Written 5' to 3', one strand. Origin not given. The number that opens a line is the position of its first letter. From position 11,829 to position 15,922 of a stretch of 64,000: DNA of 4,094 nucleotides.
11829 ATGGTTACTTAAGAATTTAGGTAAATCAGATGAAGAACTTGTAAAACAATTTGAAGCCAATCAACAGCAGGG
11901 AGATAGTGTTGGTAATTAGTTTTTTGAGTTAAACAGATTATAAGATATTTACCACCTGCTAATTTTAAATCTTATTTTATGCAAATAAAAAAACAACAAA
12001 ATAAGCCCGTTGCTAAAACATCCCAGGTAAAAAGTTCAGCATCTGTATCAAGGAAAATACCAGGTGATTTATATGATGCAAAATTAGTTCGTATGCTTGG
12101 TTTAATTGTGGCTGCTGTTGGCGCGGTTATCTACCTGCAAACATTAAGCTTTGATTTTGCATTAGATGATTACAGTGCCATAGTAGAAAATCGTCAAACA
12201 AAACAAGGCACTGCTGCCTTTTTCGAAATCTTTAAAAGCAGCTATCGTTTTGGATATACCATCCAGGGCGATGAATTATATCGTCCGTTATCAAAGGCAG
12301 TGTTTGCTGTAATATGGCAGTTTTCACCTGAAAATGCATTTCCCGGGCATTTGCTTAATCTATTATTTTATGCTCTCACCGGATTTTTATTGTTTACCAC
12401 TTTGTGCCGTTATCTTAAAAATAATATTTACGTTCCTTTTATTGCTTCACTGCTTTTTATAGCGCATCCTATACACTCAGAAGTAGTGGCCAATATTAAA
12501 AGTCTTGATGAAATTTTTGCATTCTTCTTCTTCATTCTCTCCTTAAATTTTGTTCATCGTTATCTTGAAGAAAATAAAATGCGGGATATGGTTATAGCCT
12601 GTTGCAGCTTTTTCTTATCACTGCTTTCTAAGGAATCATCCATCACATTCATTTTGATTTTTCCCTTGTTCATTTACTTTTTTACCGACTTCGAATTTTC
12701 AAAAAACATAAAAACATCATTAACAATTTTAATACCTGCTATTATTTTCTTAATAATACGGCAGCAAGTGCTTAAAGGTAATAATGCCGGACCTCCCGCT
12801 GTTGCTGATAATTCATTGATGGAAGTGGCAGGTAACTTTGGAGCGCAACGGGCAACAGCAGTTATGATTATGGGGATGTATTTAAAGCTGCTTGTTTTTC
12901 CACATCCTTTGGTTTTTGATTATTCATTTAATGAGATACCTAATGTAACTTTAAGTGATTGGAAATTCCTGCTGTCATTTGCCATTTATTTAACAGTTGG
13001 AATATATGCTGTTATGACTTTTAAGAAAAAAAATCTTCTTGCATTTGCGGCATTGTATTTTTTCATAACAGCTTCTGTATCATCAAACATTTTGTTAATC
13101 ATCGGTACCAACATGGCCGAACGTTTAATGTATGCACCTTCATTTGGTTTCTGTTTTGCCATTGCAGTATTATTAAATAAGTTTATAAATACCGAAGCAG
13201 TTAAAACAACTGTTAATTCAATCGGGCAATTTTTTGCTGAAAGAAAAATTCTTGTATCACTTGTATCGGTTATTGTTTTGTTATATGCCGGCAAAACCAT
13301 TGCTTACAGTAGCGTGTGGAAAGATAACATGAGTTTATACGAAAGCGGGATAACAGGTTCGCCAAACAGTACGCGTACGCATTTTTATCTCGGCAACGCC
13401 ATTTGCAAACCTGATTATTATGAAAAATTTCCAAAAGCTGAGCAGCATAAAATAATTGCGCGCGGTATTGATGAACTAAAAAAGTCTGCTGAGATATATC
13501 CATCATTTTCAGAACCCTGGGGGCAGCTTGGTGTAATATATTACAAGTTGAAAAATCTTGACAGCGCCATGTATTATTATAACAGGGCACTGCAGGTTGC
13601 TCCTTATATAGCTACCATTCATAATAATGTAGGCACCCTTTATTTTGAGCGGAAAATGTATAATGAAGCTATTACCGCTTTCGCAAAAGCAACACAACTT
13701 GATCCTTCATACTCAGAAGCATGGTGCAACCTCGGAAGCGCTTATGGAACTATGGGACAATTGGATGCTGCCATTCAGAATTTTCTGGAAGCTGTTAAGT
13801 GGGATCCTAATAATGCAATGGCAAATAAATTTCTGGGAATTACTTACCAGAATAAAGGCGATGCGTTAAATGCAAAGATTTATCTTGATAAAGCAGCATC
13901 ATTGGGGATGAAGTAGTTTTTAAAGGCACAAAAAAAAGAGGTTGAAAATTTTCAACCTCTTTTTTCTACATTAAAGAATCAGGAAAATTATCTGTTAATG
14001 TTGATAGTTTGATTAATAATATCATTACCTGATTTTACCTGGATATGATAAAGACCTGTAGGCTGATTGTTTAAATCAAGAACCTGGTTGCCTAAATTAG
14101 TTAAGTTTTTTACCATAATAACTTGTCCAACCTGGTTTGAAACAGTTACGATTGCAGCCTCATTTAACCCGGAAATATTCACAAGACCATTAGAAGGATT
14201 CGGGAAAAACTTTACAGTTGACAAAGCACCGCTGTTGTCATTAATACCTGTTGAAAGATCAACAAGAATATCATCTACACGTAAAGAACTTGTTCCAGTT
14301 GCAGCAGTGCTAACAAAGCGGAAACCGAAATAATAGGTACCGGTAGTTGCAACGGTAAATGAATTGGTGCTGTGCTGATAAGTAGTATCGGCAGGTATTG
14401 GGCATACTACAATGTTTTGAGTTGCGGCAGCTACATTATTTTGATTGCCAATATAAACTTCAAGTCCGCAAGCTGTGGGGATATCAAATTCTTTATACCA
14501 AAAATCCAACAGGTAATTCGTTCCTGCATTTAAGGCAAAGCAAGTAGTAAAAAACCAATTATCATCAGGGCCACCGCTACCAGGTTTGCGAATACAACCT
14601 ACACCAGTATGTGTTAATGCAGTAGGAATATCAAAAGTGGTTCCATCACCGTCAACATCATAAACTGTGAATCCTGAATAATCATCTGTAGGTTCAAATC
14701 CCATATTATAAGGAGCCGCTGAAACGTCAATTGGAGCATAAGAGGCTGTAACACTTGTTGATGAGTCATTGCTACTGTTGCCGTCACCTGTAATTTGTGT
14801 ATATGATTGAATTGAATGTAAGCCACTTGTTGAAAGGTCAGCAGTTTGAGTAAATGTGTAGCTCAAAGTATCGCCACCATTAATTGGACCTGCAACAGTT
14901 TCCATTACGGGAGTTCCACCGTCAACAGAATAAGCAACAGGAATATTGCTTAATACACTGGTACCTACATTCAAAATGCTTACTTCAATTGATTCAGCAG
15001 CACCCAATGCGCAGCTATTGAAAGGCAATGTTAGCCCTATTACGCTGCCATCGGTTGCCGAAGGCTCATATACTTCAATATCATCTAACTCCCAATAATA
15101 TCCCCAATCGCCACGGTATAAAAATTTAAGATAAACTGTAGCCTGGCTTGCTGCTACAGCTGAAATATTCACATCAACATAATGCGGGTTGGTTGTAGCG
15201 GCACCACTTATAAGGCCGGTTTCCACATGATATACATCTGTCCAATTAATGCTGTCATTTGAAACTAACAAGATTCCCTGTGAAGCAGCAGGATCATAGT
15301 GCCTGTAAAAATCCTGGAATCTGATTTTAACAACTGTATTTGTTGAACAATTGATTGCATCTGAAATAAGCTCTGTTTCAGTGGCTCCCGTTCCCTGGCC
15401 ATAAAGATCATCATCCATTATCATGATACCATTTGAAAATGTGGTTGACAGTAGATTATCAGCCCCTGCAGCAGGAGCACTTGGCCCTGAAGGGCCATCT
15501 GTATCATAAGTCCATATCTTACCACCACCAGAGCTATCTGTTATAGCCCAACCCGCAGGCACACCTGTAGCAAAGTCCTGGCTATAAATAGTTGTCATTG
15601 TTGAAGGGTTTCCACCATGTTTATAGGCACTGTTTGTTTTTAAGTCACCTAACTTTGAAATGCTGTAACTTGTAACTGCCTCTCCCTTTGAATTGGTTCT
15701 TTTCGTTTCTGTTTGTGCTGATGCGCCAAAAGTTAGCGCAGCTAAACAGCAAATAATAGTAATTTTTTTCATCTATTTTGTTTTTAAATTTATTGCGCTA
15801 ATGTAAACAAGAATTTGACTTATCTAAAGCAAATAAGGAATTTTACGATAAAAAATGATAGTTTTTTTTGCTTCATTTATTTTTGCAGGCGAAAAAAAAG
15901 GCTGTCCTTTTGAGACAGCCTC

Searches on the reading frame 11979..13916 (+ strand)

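Call 37: search_protein_families(library=pfam, proteins=[window:11979-13916:+], max_evalue=0.0001)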
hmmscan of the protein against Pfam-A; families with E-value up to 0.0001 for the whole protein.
window:11979-13916:+ (645 aa): 14 families
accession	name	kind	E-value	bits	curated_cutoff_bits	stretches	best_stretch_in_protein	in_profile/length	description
PF00515.34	TPR_1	-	2.9e-25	87.4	27.8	3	514-542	4-32/34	Tetratricopeptide repeat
PF13181.12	TPR_8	-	3e-24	83.5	25.7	1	580-612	2-34/34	Tetratricopeptide repeat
PF07719.23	TPR_2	-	6.8e-23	79.3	27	3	512-542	2-32/34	Tetratricopeptide repeat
PF13414.12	TPR_11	-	1.5e-20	73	26.8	2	552-593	1-42/42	TPR repeat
PF13431.12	TPR_17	-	1.8e-17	62.5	24.4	1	568-600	2-34/34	Tetratricopeptide repeat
PF13424.12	TPR_12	-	4.3e-14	52.9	30.1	2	543-608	1-74/77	Tetratricopeptide repeat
PF14559.12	TPR_19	-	5.9e-10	39.8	25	1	556-614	2-60/68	Tetratricopeptide repeat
PF13428.12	TPR_14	-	9.9e-09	35.5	23.5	0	552-587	8-43/44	Tetratricopeptide repeat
PF13432.12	TPR_16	-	3.1e-08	34.3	32.7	0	557-612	9-64/65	Tetratricopeptide repeat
PF08409.16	TMTC_DUF1736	-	1.6e-07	31.6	27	1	295-340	28-74/75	Protein O-mannosyl-transferase TMTC, DUF1736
PF13231.12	PMT_2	-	6.7e-07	30.1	26.1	1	105-258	6-152/160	Dolichyl-phosphate-mannose-protein mannosyltransferase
PF23914.1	TPR_CcmH_CycH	-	4.4e-06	27.1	42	0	552-637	57-145/158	Cytochrome c-type biogenesis protein H TPR domain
PF13374.12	TPR_10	-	1.3e-05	25.5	27.5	0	516-540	7-31/42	Tetratricopeptide repeat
PF13174.12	TPR_6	-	5.2e-05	24.1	26.3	0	516-540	5-29/33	Tetratricopeptide repeat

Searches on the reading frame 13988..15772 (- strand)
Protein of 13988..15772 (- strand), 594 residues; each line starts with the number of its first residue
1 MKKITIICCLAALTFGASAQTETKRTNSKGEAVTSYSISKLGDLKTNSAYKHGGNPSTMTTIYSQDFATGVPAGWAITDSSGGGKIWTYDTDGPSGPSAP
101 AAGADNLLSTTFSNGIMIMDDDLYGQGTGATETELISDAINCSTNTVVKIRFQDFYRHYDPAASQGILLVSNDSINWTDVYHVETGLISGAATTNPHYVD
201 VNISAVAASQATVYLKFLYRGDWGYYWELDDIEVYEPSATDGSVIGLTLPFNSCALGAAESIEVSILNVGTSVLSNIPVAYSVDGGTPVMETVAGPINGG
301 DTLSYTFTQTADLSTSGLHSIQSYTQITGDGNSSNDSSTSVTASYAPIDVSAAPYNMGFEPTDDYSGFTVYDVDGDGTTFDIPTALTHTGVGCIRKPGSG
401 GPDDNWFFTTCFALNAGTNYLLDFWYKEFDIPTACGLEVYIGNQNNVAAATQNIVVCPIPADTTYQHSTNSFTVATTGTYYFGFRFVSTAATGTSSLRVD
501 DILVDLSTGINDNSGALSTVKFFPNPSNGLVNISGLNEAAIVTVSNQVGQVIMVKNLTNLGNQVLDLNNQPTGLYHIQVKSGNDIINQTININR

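Call 37: search_protein_families(library=pfam, proteins=[window:13988-15772:-], max_evalue=0.0001)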
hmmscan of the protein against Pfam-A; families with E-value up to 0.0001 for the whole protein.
window:13988-15772:- (594 aa): 1 family
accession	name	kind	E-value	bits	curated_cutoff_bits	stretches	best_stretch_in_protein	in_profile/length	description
PF18962.6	Por_Secre_tail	-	3.8e-08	34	27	1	523-586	2-69/75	Secretion system C-terminal sorting domain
